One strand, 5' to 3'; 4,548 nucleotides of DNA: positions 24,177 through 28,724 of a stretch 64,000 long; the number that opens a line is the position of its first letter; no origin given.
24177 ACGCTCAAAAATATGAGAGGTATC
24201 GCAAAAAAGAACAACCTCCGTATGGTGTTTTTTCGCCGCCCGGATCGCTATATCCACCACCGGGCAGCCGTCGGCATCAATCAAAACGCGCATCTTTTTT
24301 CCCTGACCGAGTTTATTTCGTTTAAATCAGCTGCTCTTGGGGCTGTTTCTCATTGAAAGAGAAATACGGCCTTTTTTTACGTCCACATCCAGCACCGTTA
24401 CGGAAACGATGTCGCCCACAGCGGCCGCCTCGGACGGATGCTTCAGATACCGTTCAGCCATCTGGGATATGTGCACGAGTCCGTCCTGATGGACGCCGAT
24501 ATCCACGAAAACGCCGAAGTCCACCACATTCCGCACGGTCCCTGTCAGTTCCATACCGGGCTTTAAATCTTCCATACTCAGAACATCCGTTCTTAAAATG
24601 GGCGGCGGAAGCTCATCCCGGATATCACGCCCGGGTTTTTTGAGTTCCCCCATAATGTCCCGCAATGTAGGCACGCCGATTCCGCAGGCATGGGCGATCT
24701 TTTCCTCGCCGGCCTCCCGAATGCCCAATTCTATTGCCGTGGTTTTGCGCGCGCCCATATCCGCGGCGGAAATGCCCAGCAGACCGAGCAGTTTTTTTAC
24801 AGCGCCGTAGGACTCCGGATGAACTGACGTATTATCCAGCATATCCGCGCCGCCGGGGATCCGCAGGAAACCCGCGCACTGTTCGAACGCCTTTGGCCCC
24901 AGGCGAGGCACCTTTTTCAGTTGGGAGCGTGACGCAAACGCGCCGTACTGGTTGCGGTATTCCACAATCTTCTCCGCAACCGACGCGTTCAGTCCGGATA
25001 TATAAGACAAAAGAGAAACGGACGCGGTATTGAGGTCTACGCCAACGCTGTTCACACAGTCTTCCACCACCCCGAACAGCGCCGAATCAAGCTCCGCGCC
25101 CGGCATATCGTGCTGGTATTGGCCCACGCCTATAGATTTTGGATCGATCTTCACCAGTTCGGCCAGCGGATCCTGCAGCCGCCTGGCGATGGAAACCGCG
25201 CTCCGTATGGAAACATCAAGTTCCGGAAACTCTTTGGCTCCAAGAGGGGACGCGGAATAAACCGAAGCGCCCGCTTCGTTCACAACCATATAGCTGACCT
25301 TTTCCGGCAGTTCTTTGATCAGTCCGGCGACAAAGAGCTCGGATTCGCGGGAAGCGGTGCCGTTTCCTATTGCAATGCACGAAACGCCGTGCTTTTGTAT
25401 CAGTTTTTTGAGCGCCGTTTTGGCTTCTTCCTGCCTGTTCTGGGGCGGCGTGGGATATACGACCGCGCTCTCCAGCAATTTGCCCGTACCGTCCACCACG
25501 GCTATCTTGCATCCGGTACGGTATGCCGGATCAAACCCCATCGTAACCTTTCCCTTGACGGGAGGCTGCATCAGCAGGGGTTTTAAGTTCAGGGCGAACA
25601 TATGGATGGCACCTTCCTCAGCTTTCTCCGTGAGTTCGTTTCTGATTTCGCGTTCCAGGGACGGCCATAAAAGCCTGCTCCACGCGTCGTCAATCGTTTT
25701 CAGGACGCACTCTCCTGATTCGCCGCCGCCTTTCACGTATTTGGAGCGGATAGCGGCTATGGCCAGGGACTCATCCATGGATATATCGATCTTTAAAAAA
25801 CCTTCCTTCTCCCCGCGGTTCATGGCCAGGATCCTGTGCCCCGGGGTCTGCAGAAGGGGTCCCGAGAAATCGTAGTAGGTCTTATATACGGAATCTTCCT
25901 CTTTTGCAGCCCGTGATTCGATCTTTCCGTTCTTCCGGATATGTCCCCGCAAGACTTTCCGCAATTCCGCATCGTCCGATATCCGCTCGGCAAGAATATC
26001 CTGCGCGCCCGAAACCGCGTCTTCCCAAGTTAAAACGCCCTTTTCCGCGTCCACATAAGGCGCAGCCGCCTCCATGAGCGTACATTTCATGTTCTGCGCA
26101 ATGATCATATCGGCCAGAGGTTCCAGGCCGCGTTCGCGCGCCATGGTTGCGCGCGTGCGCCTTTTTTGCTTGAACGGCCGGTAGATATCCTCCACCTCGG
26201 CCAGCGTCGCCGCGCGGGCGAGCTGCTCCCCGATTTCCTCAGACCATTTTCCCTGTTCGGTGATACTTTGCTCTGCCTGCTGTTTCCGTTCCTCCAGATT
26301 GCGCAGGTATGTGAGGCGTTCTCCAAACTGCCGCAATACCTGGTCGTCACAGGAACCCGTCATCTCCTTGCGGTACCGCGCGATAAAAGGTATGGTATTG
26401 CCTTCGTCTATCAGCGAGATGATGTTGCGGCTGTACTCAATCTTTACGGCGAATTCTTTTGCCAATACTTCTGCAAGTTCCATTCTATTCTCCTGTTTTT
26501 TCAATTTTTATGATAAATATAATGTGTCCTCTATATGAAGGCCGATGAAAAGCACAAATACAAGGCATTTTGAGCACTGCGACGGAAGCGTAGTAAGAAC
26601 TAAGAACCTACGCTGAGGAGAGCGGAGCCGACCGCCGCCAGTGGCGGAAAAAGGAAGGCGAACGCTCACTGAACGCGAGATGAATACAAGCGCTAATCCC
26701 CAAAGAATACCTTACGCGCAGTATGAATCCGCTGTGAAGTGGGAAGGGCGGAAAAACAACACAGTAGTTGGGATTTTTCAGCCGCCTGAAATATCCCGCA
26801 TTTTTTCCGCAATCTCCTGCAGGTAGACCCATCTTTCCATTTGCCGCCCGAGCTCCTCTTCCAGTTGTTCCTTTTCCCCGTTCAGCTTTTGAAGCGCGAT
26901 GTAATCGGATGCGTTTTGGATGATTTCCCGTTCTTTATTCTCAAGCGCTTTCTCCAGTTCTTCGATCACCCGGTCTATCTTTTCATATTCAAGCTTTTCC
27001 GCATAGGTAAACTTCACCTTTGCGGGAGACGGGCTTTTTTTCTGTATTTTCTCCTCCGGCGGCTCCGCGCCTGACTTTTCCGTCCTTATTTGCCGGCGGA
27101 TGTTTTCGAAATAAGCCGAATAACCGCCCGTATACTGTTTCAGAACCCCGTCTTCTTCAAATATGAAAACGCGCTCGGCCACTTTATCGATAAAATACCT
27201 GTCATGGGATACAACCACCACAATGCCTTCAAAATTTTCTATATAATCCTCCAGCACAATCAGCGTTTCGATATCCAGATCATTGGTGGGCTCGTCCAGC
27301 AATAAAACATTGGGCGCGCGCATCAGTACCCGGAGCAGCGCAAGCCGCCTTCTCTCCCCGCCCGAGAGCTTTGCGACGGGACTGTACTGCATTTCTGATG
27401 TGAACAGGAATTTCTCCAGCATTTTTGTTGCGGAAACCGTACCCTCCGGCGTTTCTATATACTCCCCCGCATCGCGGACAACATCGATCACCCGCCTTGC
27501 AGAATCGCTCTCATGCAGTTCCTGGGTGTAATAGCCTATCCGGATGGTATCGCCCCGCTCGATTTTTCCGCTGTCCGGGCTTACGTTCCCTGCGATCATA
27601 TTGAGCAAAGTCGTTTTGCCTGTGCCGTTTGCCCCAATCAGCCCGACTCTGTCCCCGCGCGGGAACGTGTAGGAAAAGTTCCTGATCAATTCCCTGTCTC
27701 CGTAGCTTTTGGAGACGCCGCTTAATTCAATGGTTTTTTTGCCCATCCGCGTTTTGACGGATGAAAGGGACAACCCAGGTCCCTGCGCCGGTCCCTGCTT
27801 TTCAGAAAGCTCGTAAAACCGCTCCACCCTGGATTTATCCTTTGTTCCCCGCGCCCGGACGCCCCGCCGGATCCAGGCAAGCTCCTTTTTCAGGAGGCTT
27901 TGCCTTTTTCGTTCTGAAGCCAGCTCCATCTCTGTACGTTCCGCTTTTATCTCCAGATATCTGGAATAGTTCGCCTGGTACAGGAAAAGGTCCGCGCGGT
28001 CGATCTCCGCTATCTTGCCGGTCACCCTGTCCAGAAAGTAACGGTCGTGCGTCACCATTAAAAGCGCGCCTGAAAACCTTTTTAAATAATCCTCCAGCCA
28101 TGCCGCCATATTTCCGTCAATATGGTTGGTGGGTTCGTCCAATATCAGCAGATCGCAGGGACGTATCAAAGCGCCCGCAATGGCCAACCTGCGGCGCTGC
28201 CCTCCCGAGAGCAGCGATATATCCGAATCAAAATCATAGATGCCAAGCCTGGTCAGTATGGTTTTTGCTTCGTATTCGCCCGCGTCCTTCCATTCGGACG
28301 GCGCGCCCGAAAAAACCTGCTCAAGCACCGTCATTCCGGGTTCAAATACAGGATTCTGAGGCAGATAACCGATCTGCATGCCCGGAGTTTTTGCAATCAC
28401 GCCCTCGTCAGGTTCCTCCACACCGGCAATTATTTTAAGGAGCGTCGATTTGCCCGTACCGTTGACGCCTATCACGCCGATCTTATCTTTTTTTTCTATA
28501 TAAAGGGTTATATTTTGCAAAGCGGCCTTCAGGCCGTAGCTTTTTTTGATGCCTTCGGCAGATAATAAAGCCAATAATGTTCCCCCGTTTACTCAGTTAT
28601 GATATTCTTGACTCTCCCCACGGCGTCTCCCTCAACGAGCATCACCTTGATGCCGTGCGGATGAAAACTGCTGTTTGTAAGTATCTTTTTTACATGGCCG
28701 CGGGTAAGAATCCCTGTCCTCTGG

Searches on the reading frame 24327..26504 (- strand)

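Call 4: search_protein_families(library=pfam, proteins=[window:24327-26504:-])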
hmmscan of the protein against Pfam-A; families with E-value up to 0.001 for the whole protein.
window:24327-26504:- (725 aa): 9 families
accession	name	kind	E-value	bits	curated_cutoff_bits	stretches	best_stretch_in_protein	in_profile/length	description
PF16921.10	Tex_YqgF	-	1e-55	188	27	1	319-444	1-126/126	Tex protein YqgF-like domain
PF22706.1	Tex_central_region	-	3.9e-32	112.1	27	1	144-303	7-178/178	Tex central region-like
PF12836.13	HHH_3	-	7.4e-31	106.5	27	1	484-548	1-65/65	Helix-hairpin-helix motif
PF09371.15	Tex_N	-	4.1e-26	90.9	32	1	9-81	2-74/75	Tex-like protein N-terminal domain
PF17674.7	HHH_9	-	3.9e-18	66.5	23.1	1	555-629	2-70/70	HHH domain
PF00575.29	S1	-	7.2e-18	65.2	22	1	648-719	3-74/74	S1 RNA binding domain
PF23459.1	S1_RRP5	-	2e-09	38.3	27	1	647-717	1-71/72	RRP5 S1 domain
PF14635.12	HHH_7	-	2.2e-08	34.8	27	1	457-550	5-104/104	Helix-hairpin-helix motif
PF14639.11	YqgF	-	1.4e-06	28.6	35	1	336-451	25-147/150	Holliday-junction resolvase-like of SPT6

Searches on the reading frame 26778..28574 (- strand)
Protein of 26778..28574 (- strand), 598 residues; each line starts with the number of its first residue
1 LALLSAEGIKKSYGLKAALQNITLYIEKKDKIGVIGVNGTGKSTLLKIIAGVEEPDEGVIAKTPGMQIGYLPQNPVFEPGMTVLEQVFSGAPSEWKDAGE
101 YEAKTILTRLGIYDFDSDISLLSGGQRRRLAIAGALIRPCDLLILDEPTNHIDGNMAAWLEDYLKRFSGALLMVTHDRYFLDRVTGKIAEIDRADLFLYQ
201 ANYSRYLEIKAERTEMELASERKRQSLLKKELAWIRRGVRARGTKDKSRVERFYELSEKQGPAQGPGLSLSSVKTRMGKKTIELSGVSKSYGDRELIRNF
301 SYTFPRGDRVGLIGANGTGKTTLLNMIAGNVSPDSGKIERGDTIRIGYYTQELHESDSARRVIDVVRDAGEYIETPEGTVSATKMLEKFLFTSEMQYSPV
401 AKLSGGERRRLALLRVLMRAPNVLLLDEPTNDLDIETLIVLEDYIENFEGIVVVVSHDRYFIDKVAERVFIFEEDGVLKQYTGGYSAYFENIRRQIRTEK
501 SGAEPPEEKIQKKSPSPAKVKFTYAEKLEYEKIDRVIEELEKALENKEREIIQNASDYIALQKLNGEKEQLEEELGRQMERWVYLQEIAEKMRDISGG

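Call 4: search_protein_families(library=pfam, proteins=[window:26778-28574:-])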
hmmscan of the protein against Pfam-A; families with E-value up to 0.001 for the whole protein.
window:26778-28574:- (598 aa): 15 families
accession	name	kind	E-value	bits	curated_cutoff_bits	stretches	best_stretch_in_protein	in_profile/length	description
PF00005.33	ABC_tran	-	1.5e-57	194.5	25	2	19-150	1-137/137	ABC transporter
PF13304.12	AAA_21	-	7.5e-16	59.5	27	1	119-182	235-304/304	AAA domain, putative AbiEii toxin, Type IV TA system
PF16326.10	ABC_tran_CTD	-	8.9e-12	45.5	32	1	521-587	1-69/69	ABC transporter C-terminal domain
PF12848.13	ABC_tran_Xtn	-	1.3e-11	44.8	25.9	1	190-261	2-75/85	ABC transporter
PF02463.25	SMC_N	-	1.3e-08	34.9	40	0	386-475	127-216/220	RecF/RecN/SMC N terminal domain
PF00006.31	ATP-synt_ab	-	6.9e-06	26.3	29.5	0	301-332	8-39/213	ATP synthase alpha/beta family, nucleotide-binding domain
PF13555.12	AAA_29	-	1.6e-05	25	27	0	24-46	17-39/61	P-loop containing region of AAA domain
PF13401.12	AAA_22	-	4.3e-05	24.3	27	0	312-431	10-95/130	AAA domain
PF01926.29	MMR_HSR1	-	9.1e-05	23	21.9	0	309-345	1-35/113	50S ribosome-binding GTPase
PF00004.35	AAA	-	9.7e-05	23.3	21.2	0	312-344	3-35/131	ATPase family associated with various cellular activities (AAA)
PF13191.12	AAA_16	-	0.00011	23.2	32.6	0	310-428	27-140/167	AAA ATPase domain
PF25201.1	nSTAND6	-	0.00017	22.1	27.7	0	13-50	2-39/148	Novel STAND NTPase 6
PF03308.22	MeaB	-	0.00033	20.2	23.1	0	18-48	22-52/273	Methylmalonyl Co-A mutase-associated GTPase MeaB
PF13481.12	AAA_25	-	0.00046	20.3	27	0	304-369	30-98/195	AAA domain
PF13604.12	AAA_30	-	0.00061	20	27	0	33-56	22-45/191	AAA domain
